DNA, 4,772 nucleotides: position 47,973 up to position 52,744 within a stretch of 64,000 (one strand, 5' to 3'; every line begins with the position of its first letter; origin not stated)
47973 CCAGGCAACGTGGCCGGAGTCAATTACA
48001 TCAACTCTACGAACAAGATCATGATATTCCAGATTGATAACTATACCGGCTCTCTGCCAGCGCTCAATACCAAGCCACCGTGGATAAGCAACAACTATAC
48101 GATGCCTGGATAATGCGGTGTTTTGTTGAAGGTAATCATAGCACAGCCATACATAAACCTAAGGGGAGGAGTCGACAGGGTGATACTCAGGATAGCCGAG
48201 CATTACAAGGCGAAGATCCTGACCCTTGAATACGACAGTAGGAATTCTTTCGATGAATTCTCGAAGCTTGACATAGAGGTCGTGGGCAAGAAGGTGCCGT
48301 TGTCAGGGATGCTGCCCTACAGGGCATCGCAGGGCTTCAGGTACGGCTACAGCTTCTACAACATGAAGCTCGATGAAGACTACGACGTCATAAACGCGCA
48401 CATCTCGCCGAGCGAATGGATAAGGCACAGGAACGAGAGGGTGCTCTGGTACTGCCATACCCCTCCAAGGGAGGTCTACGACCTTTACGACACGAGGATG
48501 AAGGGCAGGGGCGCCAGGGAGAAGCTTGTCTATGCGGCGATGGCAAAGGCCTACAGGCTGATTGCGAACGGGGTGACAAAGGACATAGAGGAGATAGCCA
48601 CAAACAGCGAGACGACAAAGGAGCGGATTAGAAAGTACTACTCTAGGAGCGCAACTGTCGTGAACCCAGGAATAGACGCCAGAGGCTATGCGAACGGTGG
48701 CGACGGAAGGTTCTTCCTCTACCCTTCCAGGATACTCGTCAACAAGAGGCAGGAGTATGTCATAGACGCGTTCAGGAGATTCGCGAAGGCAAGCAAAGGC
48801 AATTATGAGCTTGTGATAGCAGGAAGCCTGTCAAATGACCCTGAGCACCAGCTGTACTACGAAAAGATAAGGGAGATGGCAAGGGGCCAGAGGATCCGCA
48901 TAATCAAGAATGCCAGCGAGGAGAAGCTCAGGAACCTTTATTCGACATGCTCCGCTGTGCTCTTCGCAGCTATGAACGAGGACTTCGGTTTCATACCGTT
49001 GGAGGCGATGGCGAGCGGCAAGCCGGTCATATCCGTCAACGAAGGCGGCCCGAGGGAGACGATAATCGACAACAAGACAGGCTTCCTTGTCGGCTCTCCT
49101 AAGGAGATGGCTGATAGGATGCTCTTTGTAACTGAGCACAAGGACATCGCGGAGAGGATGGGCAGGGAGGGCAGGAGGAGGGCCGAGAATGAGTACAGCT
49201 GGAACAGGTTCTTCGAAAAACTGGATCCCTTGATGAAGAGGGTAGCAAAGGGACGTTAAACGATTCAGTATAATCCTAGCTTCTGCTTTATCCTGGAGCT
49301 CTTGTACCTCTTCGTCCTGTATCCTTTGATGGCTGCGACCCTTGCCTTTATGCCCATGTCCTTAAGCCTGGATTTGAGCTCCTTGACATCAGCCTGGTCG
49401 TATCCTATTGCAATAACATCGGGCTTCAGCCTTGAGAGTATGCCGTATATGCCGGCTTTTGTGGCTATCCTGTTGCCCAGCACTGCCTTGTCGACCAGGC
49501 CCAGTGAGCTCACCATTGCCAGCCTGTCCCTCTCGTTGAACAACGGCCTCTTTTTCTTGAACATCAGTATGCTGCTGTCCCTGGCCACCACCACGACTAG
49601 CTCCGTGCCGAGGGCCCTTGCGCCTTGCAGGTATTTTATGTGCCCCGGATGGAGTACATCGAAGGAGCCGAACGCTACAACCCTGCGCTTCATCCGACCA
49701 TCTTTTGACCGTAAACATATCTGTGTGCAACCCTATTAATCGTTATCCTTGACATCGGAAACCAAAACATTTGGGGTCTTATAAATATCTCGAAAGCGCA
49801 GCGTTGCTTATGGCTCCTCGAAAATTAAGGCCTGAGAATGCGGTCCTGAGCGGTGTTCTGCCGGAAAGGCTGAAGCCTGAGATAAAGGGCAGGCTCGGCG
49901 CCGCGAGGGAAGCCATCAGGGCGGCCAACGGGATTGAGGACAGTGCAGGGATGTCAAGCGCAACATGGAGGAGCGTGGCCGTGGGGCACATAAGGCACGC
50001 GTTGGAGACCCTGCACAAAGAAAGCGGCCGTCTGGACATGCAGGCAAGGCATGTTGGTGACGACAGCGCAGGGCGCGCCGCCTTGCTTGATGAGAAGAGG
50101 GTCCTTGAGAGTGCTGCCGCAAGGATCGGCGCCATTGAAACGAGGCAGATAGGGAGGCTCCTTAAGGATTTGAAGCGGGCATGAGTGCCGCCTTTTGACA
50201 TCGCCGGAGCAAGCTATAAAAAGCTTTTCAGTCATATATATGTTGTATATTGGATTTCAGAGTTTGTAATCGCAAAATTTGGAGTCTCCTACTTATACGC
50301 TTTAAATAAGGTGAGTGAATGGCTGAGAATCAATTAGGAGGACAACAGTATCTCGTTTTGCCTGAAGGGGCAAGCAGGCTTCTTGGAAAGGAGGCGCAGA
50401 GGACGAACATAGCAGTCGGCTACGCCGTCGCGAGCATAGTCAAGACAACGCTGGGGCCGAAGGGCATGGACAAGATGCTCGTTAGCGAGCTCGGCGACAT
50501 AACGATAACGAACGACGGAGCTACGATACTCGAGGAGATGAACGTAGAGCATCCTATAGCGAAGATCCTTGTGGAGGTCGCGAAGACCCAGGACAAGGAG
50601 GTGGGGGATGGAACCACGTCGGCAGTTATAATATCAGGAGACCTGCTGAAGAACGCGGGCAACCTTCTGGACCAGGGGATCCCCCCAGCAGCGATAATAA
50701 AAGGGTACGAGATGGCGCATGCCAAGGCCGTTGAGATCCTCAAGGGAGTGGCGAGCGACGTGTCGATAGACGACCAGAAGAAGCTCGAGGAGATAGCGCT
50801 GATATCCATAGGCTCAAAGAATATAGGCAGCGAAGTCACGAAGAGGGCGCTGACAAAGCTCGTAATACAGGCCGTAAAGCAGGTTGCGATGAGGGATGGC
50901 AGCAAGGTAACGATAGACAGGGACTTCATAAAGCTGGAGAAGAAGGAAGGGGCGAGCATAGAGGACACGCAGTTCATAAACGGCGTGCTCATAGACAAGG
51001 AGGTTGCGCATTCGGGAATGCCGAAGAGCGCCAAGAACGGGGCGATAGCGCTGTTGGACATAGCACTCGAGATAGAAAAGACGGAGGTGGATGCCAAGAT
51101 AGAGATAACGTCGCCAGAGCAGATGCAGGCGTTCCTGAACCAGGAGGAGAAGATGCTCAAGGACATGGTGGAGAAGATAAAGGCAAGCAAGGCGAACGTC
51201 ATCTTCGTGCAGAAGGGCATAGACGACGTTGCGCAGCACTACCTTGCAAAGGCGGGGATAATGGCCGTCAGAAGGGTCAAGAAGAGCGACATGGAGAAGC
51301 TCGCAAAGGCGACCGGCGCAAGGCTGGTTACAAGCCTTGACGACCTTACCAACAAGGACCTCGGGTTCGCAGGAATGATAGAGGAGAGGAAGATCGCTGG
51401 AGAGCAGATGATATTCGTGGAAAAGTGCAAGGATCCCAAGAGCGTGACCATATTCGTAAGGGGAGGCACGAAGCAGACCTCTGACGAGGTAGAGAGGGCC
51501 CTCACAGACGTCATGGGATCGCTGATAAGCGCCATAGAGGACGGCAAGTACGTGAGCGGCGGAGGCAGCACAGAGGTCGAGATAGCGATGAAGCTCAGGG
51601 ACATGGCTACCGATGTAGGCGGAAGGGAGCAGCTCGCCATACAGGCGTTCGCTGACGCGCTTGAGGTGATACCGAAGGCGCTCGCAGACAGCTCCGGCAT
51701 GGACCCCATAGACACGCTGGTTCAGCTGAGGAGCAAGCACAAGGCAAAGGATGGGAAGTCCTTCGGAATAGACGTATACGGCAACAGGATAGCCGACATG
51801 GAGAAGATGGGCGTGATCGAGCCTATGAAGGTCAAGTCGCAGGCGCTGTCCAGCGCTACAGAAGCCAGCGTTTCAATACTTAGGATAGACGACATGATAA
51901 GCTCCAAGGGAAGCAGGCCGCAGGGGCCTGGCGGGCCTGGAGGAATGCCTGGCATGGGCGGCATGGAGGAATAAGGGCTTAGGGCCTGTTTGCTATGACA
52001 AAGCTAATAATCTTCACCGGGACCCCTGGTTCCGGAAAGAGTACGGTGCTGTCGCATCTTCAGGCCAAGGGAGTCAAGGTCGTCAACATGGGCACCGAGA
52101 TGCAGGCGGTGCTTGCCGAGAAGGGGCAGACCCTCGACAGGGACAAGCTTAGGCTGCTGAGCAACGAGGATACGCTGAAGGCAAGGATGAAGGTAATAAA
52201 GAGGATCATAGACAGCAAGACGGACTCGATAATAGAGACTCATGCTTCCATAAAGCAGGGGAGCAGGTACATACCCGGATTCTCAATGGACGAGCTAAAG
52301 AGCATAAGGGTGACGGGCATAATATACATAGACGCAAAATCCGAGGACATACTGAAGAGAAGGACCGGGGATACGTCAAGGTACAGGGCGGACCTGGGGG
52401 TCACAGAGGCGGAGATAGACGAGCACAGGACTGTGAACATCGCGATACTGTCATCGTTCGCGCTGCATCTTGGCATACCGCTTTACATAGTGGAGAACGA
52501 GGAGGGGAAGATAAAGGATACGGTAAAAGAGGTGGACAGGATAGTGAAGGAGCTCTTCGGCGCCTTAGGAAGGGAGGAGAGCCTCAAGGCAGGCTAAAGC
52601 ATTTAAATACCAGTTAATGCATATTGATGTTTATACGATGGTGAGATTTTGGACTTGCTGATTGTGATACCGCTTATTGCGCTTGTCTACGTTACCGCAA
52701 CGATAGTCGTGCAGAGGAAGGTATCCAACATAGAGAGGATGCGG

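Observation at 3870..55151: Four dispersed paralogs of a pilin-like (class III signal peptide) LamG protein within 51 kb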

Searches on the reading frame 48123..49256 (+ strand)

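Call 19: search_protein_families(library=pfam, proteins=[window:48123-49256:+], max_evalue=0.001)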
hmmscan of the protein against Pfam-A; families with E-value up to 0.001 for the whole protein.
window:48123-49256:+ (378 aa): 5 families
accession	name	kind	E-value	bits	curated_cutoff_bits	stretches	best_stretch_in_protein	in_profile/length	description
PF00534.26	Glycos_transf_1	-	3.7e-31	108.4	26.4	1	193-353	13-172/172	Glycosyl transferases group 1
PF13692.12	Glyco_trans_1_4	-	2e-21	77.2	27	1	198-335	4-138/142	Glycosyl transferases group 1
PF13524.12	Glyco_trans_1_2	-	4.8e-09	36.7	25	1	225-366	12-141/144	Glycosyl transferase-like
PF13439.12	Glyco_transf_4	-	2.9e-08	34.4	28.5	1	15-186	2-168/170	Glycosyltransferase Family 4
PF20706.3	GT4-conflict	-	3.3e-08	33.3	26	1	105-341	107-340/385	Family 4 Glycosyltransferase in conflict systems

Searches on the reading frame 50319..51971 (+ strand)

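Call 19: search_protein_families(library=pfam, proteins=[window:50319-51971:+], max_evalue=0.001)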
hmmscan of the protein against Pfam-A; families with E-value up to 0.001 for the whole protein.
window:50319-51971:+ (551 aa): 1 family
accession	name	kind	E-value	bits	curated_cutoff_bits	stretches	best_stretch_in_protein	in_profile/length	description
PF00118.29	Cpn60_TCP1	-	2.5e-174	581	34.3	1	37-530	1-489/490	TCP-1/cpn60 chaperonin family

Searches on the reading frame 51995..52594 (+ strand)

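Call 19: search_protein_families(library=pfam, proteins=[window:51995-52594:+], max_evalue=0.001)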
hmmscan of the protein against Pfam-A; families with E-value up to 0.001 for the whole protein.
window:51995-52594:+ (200 aa): 5 families
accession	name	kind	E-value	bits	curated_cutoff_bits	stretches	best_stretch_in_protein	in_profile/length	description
PF13207.12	AAA_17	-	7.1e-23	81.8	27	1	8-134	1-130/136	AAA domain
PF13238.12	AAA_18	-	8.2e-09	36.4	29.4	1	5-125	1-110/128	AAA domain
PF13521.12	AAA_28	-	1.8e-06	28.7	27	1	5-55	2-50/164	AAA domain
PF08433.16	KTI12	-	7.7e-06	26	22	1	4-127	3-120/271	Chromatin associated protein KTI12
PF13671.12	AAA_33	-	3.4e-05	24.6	27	1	4-80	1-75/143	AAA domain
